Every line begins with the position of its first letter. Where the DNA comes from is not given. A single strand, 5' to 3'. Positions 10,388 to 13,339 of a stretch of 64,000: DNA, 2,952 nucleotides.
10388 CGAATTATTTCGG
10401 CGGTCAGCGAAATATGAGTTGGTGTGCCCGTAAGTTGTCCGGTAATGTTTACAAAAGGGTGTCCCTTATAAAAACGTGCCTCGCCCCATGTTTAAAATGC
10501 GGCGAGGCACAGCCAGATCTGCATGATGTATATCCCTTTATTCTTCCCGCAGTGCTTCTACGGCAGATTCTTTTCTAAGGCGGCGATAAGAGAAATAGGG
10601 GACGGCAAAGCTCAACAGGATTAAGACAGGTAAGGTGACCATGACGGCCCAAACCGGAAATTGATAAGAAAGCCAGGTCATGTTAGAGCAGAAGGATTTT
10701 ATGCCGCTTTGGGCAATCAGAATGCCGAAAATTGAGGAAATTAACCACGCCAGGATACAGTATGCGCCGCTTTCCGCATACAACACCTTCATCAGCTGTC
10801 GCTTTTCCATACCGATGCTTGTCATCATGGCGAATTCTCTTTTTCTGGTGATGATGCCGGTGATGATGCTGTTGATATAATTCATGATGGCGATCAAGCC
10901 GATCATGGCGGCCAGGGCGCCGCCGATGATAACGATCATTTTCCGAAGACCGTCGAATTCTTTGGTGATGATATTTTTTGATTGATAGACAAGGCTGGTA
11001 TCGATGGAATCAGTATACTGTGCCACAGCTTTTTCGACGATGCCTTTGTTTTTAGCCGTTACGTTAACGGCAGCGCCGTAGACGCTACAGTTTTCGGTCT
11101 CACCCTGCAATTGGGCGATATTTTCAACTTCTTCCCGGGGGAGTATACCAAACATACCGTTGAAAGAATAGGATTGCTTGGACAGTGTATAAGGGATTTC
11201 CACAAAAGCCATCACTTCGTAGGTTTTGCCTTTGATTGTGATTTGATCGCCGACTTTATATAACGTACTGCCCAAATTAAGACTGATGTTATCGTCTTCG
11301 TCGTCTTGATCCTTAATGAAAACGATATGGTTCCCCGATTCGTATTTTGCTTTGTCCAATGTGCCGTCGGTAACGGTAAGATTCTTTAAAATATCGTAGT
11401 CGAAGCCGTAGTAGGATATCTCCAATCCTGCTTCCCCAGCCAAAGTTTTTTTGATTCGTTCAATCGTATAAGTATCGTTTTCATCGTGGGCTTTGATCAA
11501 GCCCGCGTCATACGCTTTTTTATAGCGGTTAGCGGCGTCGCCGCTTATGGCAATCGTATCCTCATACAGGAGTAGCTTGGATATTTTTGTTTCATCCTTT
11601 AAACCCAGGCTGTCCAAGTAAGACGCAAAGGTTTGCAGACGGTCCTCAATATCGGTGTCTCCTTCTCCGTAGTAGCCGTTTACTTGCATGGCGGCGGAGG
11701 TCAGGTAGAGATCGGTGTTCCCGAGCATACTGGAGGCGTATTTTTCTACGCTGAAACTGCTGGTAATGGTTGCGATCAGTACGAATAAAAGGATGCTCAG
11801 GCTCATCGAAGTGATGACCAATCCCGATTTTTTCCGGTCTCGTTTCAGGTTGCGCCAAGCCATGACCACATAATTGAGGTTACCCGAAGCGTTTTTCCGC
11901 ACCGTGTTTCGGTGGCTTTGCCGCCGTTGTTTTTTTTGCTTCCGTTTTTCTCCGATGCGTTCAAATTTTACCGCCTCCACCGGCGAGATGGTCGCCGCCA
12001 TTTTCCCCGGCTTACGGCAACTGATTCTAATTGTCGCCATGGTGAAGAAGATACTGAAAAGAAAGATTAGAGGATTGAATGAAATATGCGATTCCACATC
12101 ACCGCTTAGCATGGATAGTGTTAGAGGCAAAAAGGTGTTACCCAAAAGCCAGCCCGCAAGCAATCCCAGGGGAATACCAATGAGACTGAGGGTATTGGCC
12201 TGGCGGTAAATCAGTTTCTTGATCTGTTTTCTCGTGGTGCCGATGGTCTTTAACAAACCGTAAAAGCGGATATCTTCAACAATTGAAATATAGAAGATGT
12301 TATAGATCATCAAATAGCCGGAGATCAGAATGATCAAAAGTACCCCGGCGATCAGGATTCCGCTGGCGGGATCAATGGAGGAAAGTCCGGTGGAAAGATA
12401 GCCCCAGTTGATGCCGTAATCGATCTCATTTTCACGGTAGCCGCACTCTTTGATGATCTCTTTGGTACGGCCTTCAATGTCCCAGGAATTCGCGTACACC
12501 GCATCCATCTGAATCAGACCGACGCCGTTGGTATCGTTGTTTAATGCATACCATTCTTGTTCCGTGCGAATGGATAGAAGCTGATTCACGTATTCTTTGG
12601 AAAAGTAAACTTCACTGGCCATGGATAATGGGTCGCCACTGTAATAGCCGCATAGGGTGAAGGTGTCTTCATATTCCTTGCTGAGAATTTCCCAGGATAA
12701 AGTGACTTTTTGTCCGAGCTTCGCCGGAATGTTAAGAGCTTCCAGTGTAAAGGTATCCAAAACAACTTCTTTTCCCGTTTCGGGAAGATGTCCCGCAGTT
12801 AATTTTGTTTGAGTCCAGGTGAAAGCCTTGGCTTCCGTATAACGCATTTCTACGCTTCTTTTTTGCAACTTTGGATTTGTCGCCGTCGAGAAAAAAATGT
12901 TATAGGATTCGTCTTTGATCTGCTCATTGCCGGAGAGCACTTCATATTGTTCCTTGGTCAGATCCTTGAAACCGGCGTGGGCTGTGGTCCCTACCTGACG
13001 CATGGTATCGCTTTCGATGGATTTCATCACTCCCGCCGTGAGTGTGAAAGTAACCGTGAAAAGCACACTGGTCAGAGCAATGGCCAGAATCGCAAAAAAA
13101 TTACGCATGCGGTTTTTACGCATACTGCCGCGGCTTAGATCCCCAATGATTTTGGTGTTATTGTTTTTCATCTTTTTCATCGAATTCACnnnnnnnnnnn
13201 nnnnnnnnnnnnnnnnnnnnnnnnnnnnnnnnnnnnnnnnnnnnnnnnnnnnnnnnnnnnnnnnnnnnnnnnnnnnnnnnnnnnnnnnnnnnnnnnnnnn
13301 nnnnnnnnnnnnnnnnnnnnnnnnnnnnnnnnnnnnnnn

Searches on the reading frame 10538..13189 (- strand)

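Call 8: search_protein_families(library=pfam, proteins=[window:10538-13189:-], max_evalue=0.01)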
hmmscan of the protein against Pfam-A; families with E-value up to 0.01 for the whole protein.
window:10538-13189:- (883 aa): 2 families
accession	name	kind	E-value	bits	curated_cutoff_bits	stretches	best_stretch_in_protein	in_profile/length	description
PF02687.27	FtsX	-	1.3e-25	90.2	25.5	2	759-875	3-119/120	FtsX-like permease C-terminal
PF12704.14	MacB_PCD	-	0.00032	21.5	27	0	33-197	4-172/207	MacB-like periplasmic core domain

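Call 9: search_protein_families(library=ncbifam, proteins=[window:10538-13189:-], max_evalue=0.01)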
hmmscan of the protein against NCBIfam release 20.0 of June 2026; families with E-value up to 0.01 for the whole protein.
window:10538-13189:- (883 aa): 4 families
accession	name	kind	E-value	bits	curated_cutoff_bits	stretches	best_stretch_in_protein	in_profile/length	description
TIGR03434.1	ADOP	subfamily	1.6e-11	43.1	622.3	2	738-852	257-364/803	ADOP family duplicated permease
NF008076.0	PRK10814.1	exception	2.5e-08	33.4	473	2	755-827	266-338/399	lipoprotein-releasing ABC transporter permease subunit LolC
TIGR01185.1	devC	equivalog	1.7e-05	24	290.35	1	284-350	265-327/380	ABC transporter permease DevC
NF041854.1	ABC_perm_YbbP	equivalog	4.5e-05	21.6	999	0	754-874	682-802/806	putative ABC transporter permease subunit YbbP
